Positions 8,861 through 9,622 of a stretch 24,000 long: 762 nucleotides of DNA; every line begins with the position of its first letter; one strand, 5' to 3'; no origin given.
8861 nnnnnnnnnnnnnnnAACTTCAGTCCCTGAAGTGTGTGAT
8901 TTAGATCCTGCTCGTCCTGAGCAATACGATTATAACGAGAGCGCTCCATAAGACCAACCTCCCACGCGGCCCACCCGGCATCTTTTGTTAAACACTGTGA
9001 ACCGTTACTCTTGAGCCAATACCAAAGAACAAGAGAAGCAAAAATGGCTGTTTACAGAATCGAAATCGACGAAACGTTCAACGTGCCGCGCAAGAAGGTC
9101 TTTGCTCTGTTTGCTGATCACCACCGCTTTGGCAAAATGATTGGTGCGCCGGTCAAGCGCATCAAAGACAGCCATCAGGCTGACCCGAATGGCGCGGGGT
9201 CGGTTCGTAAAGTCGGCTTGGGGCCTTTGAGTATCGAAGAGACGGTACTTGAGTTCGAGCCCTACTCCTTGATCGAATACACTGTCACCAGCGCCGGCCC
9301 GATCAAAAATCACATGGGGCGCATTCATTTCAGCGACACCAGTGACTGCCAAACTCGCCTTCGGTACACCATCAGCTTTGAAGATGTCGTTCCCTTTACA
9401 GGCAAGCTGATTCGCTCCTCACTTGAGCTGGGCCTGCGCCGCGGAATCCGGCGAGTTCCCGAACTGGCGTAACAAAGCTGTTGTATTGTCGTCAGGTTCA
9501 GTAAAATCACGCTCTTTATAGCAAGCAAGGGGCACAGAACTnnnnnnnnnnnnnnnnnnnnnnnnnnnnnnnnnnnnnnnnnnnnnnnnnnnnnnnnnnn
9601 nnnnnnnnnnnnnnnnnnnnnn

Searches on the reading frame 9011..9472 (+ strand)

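Call 5: search_protein_families(library=pfam, proteins=[window:9011-9472:+], max_evalue=0.01)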
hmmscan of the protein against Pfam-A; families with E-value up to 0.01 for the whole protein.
window:9011-9472:+ (153 aa): 2 families
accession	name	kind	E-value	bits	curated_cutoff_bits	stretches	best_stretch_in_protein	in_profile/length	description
PF10604.15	Polyketide_cyc2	-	3.4e-11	44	27.4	1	18-148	5-136/142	Polyketide cyclase / dehydrase and lipid transport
PF03364.25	Polyketide_cyc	-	0.0029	18.3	23.4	1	24-143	2-119/126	Polyketide cyclase / dehydrase and lipid transport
